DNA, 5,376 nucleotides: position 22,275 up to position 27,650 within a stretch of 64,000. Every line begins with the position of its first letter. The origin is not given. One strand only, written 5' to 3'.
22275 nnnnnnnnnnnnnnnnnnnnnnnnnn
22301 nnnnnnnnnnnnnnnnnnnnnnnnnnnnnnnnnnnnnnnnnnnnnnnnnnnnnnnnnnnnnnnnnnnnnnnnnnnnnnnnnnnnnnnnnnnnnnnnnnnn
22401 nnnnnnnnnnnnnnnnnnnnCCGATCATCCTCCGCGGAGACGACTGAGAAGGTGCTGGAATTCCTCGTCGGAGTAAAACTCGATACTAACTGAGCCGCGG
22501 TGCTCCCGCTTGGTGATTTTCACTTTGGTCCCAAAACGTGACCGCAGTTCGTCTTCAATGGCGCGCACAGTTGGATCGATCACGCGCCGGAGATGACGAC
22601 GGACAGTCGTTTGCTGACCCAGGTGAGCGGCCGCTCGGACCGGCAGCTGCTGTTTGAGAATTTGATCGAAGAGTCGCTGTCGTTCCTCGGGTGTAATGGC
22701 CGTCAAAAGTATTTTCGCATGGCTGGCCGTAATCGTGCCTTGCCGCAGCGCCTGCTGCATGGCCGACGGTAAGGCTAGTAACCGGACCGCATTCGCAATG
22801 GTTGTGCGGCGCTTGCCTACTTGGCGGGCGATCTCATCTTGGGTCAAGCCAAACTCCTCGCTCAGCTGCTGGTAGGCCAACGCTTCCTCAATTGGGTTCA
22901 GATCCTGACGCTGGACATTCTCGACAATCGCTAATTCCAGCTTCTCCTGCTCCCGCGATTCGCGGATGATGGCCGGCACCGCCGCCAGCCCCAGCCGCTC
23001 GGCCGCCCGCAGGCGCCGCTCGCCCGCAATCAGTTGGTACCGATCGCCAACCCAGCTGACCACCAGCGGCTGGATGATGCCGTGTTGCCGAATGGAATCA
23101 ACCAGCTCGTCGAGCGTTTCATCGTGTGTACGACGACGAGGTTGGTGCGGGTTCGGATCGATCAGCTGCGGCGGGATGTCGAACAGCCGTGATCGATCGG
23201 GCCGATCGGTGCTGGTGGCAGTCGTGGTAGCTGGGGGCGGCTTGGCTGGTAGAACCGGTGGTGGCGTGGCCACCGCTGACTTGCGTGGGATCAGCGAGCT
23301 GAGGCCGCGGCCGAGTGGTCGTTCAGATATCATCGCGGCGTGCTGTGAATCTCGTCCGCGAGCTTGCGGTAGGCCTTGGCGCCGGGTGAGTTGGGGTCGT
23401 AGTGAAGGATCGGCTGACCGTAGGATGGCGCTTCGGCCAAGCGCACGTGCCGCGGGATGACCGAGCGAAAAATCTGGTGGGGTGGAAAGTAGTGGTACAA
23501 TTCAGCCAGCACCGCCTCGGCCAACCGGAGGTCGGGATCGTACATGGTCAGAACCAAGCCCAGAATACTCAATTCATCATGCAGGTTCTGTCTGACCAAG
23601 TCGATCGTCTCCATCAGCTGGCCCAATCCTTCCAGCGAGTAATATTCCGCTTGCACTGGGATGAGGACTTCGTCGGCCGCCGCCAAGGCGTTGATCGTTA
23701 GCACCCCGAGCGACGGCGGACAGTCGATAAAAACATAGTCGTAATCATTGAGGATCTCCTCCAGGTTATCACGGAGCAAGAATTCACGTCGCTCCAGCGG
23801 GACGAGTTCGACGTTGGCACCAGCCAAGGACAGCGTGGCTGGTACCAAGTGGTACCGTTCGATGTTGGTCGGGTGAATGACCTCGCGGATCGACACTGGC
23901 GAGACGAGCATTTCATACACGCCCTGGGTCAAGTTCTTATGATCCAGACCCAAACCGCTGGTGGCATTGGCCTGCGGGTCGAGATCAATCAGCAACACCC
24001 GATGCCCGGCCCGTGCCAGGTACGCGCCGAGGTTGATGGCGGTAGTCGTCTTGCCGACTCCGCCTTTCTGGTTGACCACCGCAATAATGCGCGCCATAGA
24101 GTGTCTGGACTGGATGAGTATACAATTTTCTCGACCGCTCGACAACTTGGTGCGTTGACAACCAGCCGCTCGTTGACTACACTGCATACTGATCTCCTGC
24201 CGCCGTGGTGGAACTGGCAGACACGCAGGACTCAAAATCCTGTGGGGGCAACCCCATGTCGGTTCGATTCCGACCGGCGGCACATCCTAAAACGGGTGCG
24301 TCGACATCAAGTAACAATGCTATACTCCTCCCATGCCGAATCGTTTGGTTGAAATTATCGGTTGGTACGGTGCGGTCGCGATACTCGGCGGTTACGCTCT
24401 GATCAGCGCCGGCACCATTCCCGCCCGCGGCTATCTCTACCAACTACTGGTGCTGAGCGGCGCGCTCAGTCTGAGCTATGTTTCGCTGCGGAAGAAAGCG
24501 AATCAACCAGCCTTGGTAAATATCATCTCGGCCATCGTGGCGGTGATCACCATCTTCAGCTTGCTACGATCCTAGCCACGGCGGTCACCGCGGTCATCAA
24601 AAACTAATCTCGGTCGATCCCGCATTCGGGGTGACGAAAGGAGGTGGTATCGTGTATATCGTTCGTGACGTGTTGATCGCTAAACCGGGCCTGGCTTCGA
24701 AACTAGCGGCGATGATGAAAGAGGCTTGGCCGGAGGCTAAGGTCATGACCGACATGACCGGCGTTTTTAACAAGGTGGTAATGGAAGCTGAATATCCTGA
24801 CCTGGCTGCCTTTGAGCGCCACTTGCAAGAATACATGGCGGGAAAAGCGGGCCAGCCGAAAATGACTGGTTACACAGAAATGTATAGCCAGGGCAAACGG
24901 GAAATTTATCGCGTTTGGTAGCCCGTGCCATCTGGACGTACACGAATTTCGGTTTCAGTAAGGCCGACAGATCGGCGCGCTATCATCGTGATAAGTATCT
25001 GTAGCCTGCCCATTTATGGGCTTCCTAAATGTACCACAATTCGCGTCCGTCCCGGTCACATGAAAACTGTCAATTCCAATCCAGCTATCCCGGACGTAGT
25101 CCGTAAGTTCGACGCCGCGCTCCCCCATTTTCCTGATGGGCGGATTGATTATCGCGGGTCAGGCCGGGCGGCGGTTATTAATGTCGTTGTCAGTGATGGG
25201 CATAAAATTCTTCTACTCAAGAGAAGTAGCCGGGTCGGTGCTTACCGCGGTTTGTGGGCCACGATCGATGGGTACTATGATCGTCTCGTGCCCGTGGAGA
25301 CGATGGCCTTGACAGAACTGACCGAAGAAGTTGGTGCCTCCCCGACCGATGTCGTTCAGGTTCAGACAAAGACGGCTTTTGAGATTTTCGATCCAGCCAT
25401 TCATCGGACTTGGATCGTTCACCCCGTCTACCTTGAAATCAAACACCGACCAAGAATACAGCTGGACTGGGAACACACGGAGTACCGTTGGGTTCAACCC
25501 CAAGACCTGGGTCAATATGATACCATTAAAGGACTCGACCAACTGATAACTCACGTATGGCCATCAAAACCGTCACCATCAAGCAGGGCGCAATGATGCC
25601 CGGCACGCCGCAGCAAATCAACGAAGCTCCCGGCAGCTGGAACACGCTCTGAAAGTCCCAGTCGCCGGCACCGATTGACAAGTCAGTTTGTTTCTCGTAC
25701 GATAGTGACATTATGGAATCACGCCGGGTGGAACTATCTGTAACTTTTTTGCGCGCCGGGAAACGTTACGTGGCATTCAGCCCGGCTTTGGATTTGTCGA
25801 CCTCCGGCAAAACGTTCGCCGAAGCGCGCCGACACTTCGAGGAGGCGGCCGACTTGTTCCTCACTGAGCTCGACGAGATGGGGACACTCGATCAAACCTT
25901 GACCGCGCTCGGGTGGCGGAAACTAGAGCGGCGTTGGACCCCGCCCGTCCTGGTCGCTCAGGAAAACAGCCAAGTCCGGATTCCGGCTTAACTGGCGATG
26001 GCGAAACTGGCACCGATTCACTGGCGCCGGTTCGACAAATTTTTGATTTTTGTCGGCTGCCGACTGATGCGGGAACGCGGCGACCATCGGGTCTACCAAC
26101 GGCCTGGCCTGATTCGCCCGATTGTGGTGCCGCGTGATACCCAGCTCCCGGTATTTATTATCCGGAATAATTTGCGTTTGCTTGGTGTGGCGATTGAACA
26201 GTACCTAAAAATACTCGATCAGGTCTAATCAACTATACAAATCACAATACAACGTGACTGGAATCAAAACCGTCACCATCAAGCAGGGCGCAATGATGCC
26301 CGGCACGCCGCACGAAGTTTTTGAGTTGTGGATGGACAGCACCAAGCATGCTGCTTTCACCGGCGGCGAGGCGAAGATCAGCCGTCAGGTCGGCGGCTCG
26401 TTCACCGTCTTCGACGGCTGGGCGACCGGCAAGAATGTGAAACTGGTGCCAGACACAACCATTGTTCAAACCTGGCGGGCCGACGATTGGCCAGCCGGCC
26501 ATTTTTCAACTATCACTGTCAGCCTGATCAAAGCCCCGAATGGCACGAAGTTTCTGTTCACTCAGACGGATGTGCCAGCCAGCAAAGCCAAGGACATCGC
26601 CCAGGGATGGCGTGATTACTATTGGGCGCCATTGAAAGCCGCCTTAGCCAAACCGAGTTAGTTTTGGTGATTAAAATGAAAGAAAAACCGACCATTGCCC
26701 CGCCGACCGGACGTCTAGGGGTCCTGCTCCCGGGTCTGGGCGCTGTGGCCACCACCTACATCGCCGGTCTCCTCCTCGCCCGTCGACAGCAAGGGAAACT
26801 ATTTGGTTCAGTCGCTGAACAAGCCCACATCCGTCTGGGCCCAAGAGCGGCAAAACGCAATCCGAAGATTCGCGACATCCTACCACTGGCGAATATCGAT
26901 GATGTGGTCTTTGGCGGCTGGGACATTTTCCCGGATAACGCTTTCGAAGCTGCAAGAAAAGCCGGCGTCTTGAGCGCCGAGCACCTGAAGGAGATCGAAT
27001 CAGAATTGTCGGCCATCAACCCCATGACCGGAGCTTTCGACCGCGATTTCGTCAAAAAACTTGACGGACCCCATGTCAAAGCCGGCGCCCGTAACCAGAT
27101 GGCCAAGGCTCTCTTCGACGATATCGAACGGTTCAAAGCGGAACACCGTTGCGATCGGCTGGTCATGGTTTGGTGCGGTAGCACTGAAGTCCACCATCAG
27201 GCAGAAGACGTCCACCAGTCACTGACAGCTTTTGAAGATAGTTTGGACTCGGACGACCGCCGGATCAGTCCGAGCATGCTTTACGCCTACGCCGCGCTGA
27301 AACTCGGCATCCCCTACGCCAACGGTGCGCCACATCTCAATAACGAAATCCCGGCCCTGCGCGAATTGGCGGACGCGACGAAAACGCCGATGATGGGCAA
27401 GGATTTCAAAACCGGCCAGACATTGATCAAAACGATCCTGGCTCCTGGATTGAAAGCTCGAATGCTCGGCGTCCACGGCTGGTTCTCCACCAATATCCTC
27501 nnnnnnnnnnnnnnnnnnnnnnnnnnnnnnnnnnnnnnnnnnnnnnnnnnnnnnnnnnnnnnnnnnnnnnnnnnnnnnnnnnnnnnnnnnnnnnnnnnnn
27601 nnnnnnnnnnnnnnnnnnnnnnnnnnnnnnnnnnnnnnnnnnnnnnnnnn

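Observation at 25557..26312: hicBA-like toxin-antitoxin cassette flanked by a perfect 50-bp direct repeat that duplicates the 5' end of the downstream gene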

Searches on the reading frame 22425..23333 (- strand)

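Call 51: search_protein_families(library=pfam, proteins=[window:22425-23333:-], max_evalue=0.001)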
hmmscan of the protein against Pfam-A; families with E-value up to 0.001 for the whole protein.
window:22425-23333:- (302 aa): 3 families
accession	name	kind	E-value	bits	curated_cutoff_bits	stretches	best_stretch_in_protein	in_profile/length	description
PF17762.8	HTH_ParB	-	8.9e-32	109.7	22.6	1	143-241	1-99/102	ParB HTH domain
PF02195.25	ParB_N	-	6.5e-31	106.7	26.3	1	51-141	4-95/95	ParB N-terminal domain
PF23552.2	ParB_C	-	1.2e-08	34.7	23.8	1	253-300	2-50/50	ParB dimerisation domain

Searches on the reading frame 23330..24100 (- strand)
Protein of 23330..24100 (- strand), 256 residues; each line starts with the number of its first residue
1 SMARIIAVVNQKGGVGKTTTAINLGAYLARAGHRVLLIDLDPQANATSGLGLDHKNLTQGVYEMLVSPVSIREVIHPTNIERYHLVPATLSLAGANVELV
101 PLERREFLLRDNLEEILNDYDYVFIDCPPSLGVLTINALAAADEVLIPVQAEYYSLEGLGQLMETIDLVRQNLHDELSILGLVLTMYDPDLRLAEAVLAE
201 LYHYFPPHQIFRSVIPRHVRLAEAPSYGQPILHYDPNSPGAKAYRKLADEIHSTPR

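Call 51: search_protein_families(library=pfam, proteins=[window:23330-24100:-], max_evalue=0.001)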
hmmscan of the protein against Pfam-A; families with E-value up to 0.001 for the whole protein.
window:23330-24100:- (256 aa): 8 families
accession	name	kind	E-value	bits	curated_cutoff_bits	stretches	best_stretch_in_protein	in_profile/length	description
PF13614.12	AAA_31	-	6.2e-67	225.4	27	1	4-179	2-177/177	AAA domain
PF01656.29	CbiA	-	4.1e-30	104.7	25.4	1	6-231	1-125/125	CobQ/CobB/MinD/ParA nucleotide binding domain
PF06564.18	CBP_BcsQ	-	2.6e-13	50.5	21.3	1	5-249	3-231/234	Cellulose biosynthesis protein BcsQ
PF10609.15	ParA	-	3.3e-12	46.8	27.1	1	3-58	3-59/246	NUBPL iron-transfer P-loop NTPase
PF00142.24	Fer4_NifH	-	1.5e-11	44.8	25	1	9-50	5-46/271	4Fe-4S iron sulfur cluster binding proteins, NifH/frxC family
PF09140.17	MipZ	-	2.8e-11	43.7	20.7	1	5-44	2-41/262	ATPase MipZ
PF02374.21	ArsA_ATPase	-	8.3e-08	32.2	24.3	1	8-47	5-44/305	Anion-transporting ATPase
PF03308.22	MeaB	-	0.00095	18.7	23.1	0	13-49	42-78/273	Methylmalonyl Co-A mutase-associated GTPase MeaB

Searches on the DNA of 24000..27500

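Call 65: search_rna_families(source=window, start=24000, end=27500, threshold=evalue, max_evalue=1)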
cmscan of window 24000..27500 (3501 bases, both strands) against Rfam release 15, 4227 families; matches with E-value up to 1: 3.
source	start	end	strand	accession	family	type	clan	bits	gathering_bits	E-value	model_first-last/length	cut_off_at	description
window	24199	24282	+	RF00005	tRNA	Gene; tRNA;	CL00001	57.1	29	6.3e-11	1-71/71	no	tRNA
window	24199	24283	-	RF04354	Plastid-ycf2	Cis-reg;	-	24.1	65.7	0.08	1-75/75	no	Plastid-ycf2 5UTR RNA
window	24505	24557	-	RF01123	sR35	Gene; snRNA; snoRNA; CD-box;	-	16.5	60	0.77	1-57/57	no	Small nucleolar RNA sR35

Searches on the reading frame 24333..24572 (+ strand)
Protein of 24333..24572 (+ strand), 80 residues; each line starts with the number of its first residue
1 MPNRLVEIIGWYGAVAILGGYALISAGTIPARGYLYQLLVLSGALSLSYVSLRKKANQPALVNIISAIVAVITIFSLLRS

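Call 36: search_protein_families(library=ncbifam, proteins=[window:24333-24572:+], max_evalue=0.01)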
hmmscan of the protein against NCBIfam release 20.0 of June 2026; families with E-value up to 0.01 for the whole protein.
window:24333-24572:+ (80 aa): 1 family
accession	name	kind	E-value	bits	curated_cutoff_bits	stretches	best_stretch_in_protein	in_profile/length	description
NF047864.1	CBU_0592_membra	subfamily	5e-08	32.7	25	1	6-79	2-72/72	CBU_0592 family membrane protein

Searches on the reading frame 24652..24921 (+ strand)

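Call 7: search_protein_families(library=pfam, proteins=[window:24652-24921:+], max_evalue=0.1)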
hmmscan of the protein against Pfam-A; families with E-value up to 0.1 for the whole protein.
window:24652-24921:+ (89 aa): 1 family
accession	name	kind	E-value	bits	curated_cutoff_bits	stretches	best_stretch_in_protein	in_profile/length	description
PF10026.15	DUF2268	-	0.084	12.8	23.6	1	24-78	115-168/195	Predicted Zn-dependent protease (DUF2268)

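Call 36: search_protein_families(library=ncbifam, proteins=[window:24652-24918:+], max_evalue=0.01)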
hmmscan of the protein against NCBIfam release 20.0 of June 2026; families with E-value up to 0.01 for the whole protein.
window:24652-24918:+ (89 aa): 0 families

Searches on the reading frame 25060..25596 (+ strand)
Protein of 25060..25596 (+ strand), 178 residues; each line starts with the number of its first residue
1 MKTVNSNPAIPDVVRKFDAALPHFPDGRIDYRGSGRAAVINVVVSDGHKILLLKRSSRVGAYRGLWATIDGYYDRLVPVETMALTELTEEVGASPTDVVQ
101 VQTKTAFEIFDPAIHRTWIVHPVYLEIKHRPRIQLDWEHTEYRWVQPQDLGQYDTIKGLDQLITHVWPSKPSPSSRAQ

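Call 7: search_protein_families(library=pfam, proteins=[window:25060-25596:+], max_evalue=0.1)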
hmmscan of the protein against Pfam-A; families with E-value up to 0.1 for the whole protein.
window:25060-25596:+ (178 aa): 2 families
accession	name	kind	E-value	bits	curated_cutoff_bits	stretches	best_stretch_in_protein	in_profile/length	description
PF00293.34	NUDIX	-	1.3e-10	41.8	21.1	1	37-153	4-121/134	NUDIX domain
PF14815.12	NUDIX_4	-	0.0041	17.3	35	1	43-162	5-110/113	NUDIX domain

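Call 24: find_related_loci(query=window:25060-25593:+, collection=genome_contigs, flank=5000)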
Query window:25060-25593:+ (178 aa) in genome_contigs; peptide patterns used: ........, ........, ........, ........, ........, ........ (x = any residue, [..] = any of these).
150 stretches matched a pattern; 60 encode a relative of the query (tblastn E <= 1e-3); 60 distinct loci.
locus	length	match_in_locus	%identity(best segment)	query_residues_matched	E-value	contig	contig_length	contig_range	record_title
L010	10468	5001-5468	47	5-160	3e-48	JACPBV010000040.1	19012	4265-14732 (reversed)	MAG: Candidatus Woesearchaeota archaeon isolate NC_groundwater_266_Ag_S-0.2um_46_18 S5_GD2017_2_S2_scaffold_3133, whole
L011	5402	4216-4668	46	10-160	2e-45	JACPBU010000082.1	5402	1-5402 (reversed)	MAG: Candidatus Woesearchaeota archaeon isolate NC_groundwater_265_Ag_S-0.2um_45_7 S5_GD2017_2_S2_scaffold_12120, whole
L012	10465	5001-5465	44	12-166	9e-44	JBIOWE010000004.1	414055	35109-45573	MAG: Patescibacteria group bacterium isolate MAG090 k127_1662334, whole genome shotgun sequence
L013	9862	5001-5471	41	10-166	1e-42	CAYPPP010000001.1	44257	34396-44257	MAG TPA_asm: uncultured Candidatus Saccharibacteria bacterium isolate SRP191223_co1_67 genome assembly, contig: NODE_548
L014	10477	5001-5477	43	14-168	6e-43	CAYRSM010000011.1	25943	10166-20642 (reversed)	MAG TPA_asm: uncultured archaeon isolate SRP093762_co1_53 genome assembly, contig: NODE_1127_length_25943_cov_8.811612,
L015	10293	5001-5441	47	10-156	1e-42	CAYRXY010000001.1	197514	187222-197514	MAG TPA_asm: uncultured archaeon isolate SRP141559_co1_164 genome assembly, contig: NODE_5_length_197514_cov_79.180169,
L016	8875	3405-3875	44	10-166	1e-42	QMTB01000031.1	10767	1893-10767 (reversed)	MAG: Thermoplasmata archaeon isolate B44_G15 B44_Guay15_scaffold_01515, whole genome shotgun sequence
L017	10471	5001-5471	42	10-166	1e-42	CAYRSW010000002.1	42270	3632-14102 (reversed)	MAG TPA_asm: uncultured Candidatus Saccharibacteria bacterium isolate SRP068000_co4_466 genome assembly, contig: NODE_49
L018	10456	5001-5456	43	12-163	1e-41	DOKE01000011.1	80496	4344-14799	MAG TPA_asm: Candidatus Moraniibacteriota bacterium isolate UBA9338 contig_307, whole genome shotgun sequence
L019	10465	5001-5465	43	2-156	2e-41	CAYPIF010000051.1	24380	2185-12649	MAG TPA_asm: uncultured Thermoplasmatales archaeon isolate SRP067234_co1_304 genome assembly, contig: k99_400518, whole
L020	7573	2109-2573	42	9-163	1e-40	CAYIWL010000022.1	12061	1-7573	MAG TPA_asm: Candidatus Woesearchaeota archaeon isolate ERP119705_co6_841 genome assembly, contig: NODE_6770_length_1206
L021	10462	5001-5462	40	13-166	8e-41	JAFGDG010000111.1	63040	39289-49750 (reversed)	MAG: Thermoplasmatota archaeon isolate Zod_Metabat.1159 k87_8689934, whole genome shotgun sequence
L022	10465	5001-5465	41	12-166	3e-40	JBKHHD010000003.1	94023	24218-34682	MAG: Candidatus Aenigmatarchaeota archaeon isolate D1M06_85 NODE_33_length_94023_cov_51.155542, whole genome shotgun seq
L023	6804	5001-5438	45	9-154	1e-39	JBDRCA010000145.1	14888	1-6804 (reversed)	MAG: Candidatus Altiarchaeota archaeon isolate MEGAHIT-group-1.157 k141_9631041, whole genome shotgun sequence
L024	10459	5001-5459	41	14-166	2e-38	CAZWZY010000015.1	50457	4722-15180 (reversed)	MAG TPA_asm: uncultured Thermoplasmatales archaeon isolate SRP332253_co2_59 genome assembly, contig: NODE_568_length_504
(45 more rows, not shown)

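Call 36: search_protein_families(library=ncbifam, proteins=[window:25060-25593:+], max_evalue=0.01)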
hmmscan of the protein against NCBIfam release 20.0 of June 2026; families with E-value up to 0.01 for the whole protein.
window:25060-25593:+ (178 aa): 6 families
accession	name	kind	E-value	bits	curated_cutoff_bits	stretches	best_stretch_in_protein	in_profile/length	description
NF006961.0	PRK09438.1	equivalog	4.5e-07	29.4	103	1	38-148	10-127/151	dihydroneopterin triphosphate diphosphatase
NF003787.0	PRK05379.1-4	equivalog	1.2e-05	24.5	449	1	39-152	211-326/346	bifunctional nicotinamide-nucleotide adenylyltransferase/Nudix hydroxylase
NF003786.0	PRK05379.1-2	equivalog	0.00048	19.4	397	1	41-130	223-312/354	bifunctional nicotinamide-nucleotide adenylyltransferase/Nudix hydroxylase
NF012016.0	PRK15472.1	equivalog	0.00067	19.4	95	1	36-155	4-127/141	nucleoside triphosphatase NudI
NF003788.0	PRK05379.1-5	equivalog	0.0033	16.8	354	1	41-127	218-304/351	bifunctional nicotinamide-nucleotide adenylyltransferase/Nudix hydroxylase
NF007834.0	PRK10546.1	equivalog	0.0062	16.3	156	0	39-154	6-113/135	pyrimidine (deoxy)nucleoside triphosphate diphosphatase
